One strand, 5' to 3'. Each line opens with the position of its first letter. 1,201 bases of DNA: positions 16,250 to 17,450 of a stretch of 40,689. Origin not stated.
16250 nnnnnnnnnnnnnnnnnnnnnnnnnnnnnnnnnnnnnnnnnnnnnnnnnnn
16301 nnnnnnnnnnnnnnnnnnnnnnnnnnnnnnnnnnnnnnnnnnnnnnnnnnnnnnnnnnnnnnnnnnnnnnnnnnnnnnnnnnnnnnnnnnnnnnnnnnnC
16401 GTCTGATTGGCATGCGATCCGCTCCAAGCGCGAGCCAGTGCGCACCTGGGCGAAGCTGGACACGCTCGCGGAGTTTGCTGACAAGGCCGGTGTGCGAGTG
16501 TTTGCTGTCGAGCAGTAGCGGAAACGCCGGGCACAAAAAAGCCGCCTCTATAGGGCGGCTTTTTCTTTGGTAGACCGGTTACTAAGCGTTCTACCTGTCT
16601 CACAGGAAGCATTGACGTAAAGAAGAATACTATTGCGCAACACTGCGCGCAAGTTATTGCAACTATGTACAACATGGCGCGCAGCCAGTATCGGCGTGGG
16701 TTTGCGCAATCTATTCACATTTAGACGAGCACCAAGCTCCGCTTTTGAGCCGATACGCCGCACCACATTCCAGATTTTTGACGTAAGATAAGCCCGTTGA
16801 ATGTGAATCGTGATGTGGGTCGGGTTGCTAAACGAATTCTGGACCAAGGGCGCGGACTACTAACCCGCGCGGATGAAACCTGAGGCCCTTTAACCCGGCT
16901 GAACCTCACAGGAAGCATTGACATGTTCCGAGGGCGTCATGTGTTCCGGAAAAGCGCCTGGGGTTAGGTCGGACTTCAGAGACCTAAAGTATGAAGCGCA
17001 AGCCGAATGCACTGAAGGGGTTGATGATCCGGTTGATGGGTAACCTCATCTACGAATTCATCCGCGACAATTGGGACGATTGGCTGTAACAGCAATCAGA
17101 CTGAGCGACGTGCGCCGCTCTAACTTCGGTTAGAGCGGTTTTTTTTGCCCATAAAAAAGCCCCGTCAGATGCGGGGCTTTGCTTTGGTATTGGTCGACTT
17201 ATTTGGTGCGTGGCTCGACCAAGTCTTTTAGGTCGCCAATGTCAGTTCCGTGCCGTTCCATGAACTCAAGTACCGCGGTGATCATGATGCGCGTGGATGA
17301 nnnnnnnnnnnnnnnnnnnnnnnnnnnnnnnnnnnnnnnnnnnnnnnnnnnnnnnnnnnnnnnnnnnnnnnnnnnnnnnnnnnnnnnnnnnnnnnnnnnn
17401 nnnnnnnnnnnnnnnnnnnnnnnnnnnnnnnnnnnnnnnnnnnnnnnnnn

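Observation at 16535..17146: Type I toxin-antitoxin-like module: a predicted 80-nt sRNA whose first 18 nt are perfectly complementary to the leader of a 32-codon ORF 300 bp away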

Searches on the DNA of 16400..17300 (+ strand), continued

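Call 87: search_with_rna_model(model_id=R1, sources=[L026, L039, L004], max_evalue=0.001, show_alignments=5)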
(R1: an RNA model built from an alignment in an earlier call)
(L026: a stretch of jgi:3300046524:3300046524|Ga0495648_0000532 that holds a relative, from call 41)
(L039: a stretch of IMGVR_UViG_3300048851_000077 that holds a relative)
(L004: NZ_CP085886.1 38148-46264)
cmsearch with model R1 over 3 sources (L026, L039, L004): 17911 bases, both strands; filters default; matches with E-value up to 0.001: 8.
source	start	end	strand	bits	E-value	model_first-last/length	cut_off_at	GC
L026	2484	2569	-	99.1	1.1e-22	1-86/86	no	0.48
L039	1343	1433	+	75.4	5.7e-17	1-86/86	no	0.47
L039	2187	2285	+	38.4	4.7e-08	1-86/86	no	0.52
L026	3219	3303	-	36.7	1.2e-07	1-86/86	no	0.51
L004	4127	4209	-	28.8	9.2e-06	1-86/86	no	0.54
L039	1403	1433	-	26.7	3.1e-05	54-84/86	no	0.39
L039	2253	2320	-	26.2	4e-05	1-86/86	no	0.51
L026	2483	2514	+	24.8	8.7e-05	53-84/86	no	0.41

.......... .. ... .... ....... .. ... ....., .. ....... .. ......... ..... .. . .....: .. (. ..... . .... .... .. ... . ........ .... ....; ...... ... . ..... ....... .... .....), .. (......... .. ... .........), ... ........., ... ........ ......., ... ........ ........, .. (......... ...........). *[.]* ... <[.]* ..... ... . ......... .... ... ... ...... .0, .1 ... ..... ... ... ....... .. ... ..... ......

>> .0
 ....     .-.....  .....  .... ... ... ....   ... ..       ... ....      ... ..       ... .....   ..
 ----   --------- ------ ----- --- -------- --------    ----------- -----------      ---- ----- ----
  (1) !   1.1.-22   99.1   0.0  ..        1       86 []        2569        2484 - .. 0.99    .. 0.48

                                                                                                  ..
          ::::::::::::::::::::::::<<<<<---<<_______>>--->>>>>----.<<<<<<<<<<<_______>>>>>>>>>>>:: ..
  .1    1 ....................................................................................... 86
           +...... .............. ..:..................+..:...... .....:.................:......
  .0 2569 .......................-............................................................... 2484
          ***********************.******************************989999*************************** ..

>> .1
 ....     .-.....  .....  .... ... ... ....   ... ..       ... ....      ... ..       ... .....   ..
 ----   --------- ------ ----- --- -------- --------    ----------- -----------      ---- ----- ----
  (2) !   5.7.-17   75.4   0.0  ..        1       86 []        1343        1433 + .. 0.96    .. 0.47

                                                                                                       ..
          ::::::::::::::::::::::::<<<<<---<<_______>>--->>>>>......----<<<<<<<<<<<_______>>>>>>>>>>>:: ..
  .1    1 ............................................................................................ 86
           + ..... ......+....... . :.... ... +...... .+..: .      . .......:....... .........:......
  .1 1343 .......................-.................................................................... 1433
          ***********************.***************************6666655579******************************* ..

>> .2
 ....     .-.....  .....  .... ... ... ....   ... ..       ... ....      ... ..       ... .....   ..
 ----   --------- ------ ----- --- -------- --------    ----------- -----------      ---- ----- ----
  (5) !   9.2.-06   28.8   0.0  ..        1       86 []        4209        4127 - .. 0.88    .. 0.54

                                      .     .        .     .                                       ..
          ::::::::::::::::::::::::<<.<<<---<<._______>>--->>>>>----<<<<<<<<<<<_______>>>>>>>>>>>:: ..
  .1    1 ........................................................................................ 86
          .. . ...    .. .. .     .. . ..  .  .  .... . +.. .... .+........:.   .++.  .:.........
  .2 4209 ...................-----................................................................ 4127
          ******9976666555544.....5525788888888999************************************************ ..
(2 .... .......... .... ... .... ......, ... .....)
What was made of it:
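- Tried and rejected: The covariance-model hit in pHN2 (28.8 bits, call 87): it is explained by a terminator plus the end of an unannotated minus-strand ORF, not by a module.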

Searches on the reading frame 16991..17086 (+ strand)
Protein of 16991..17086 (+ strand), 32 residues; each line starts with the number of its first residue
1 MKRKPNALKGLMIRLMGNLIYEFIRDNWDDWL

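Call 18: search_dna_similar(query=window:16991-17086:+, collection=plasmids, mode=protein, max_evalue=10, max_rows=60)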
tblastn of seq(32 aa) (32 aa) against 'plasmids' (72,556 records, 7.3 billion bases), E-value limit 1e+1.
Records with a match: 2; places in all: 3; records where one place covers at least 80% of the query: 2.
Best place of each record, by identity: <60% 2.
By first word of the organism name: Pseudomonas 2.
By predicted mobility (MOB-suite, as given by PLSDB): non-mobilizable 1; conjugative 1.
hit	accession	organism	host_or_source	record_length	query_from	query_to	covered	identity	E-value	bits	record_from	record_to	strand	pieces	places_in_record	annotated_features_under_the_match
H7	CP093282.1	Pseudomonas silvicola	Cunninghamia lanceolata,cell ...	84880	1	32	100%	50.0%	2e-2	37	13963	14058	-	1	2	none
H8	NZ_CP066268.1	Pseudomonas tremae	Prunus avium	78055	1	32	100%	46.9%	2e-1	33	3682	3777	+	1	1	none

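Call 38: search_protein_representatives(protein=window:16991-17086:+)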
Query: 32 residues. Proteins with E-value up to 0.001 (for the whole library): 4; up to 1e-10: 0; up to 1e-30: 0. The best 4 are listed.
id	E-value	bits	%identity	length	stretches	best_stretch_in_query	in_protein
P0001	6.5e-09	49.9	72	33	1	1-32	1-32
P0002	1.5e-08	48.7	72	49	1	1-32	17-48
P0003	7.4e-04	34.6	63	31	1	1-30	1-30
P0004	7.6e-04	34.6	34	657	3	3-27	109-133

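Call 41: find_encoding_contigs(protein=P0001, flank=3000, max_places=6)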
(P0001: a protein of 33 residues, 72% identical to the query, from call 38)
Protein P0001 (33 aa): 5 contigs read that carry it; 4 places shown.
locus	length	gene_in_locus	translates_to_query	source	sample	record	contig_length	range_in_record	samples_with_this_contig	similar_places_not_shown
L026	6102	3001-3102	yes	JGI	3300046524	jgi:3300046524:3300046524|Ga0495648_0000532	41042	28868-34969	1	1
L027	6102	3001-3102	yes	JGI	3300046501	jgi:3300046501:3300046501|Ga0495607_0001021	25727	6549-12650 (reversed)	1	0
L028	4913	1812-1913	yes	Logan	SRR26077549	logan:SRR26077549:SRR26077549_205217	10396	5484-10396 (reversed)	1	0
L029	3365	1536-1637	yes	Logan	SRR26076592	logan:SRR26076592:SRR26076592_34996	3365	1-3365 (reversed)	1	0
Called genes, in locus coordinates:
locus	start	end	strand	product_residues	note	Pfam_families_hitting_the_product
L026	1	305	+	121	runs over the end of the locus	PF00717:Peptidase_S24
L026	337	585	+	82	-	-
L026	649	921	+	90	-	-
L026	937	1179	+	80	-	-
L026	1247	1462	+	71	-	-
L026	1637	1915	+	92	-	-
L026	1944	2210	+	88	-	-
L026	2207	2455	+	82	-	-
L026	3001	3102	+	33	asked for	-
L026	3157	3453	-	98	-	-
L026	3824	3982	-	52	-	-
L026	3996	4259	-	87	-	-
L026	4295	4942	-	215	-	PF01656:CbiA, PF09140:MipZ, PF13614:AAA_31 (faint)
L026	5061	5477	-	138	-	PF00196:GerE (weak)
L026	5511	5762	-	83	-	-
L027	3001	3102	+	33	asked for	-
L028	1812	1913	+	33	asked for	-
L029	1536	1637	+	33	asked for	-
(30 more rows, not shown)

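Call 42: find_encoding_contigs(protein=P0002, flank=3000, max_places=6)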
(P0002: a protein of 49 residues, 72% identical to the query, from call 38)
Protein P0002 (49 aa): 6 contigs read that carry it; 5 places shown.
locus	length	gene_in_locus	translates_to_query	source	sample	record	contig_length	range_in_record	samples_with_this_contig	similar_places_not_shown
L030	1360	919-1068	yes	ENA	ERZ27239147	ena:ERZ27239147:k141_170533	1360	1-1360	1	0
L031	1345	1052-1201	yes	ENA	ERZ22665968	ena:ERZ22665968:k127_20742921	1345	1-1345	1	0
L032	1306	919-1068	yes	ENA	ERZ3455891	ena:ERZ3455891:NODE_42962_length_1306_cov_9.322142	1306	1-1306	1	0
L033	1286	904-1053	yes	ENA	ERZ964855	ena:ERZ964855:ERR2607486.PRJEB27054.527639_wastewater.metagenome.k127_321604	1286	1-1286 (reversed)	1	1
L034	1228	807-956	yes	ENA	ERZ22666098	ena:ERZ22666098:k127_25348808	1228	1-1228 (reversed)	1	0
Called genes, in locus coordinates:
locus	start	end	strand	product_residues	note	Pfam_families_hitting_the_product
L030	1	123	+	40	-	?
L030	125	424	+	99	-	-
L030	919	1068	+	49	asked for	-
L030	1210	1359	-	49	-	?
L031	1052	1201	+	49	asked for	-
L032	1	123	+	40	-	?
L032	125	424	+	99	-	-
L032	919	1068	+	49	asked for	-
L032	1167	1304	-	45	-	?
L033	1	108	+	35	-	?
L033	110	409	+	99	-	-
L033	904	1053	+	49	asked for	-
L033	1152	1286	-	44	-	?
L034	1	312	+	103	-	?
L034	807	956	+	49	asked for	-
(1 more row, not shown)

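Call 43: find_encoding_contigs(protein=P0003, flank=3000, max_places=6)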
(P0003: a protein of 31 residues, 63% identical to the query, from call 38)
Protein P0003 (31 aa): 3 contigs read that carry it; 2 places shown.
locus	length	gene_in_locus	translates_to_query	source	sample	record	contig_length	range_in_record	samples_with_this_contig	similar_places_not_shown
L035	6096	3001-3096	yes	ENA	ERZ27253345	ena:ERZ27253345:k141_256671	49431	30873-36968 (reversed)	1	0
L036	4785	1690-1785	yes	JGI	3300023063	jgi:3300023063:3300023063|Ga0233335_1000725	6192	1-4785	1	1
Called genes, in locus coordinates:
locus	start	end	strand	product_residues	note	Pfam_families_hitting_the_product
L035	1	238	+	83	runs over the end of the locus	-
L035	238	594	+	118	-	-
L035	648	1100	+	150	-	-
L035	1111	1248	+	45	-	-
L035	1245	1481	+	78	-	-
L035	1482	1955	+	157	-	-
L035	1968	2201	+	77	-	-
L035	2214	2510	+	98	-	-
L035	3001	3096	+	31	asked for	-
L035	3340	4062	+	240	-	-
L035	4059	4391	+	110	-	-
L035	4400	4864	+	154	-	-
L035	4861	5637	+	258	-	-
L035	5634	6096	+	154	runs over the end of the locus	-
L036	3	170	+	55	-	?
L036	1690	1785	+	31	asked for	-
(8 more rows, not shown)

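Call 45: search_protein_families(library=pfam, proteins=[window:16991-17086:+, P0001, P0003], max_evalue=10)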
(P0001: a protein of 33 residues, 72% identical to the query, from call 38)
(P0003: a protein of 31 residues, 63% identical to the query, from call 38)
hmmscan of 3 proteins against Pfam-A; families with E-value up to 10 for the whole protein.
seq(32 aa): 0 families

P0001 (33 aa): 0 families

P0003 (31 aa): 0 families

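Call 46: search_protein_families(library=ncbifam, proteins=[window:16991-17086:+, P0001, P0003], max_evalue=10)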
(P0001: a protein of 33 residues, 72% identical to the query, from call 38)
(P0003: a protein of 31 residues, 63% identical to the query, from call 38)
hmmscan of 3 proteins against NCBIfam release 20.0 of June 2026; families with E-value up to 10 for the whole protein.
seq(32 aa): 0 families

P0001 (33 aa): 0 families

P0003 (31 aa): 0 families
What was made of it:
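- Closest known: hok/mok/sok. Different: There is no Hok similarity (calls 45, 46).
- Tried and rejected: Pfam and NCBIfam for the peptide gave nothing (calls 45, 46).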

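Call 70: predict_structure(alignment_id=A6)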
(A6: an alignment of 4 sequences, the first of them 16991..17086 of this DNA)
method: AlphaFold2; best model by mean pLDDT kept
length: 32 residues; sequences in the alignment: 4
mean_pLDDT: 84.3   pTM: 0.41
mean pLDDT of the five models: 84.3, 83.7, 83.3, 83.0, 82.3
residues with pLDDT >= 90: 16; 70-90: 10; 50-70: 6; < 50: 0
segments of 3 or more residues with pLDDT < 50: none
pLDDT, mean of each block of 10 residues (from residue 1): 75 94 87 66
secondary structure, 60 per line:
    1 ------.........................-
elements in order: H7-31
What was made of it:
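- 16991..17089 (+): 32-codon ORF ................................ (candidate toxin or effector peptide). It is predicted as a single helix, residues 7-31, pLDDT 84 (call 70).
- On Membrane-peptide type I toxins (TisB, ZorO, ShoB, Ibs, Ldr, Hok, Fst): AF2 predicts a single helix (call 70).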
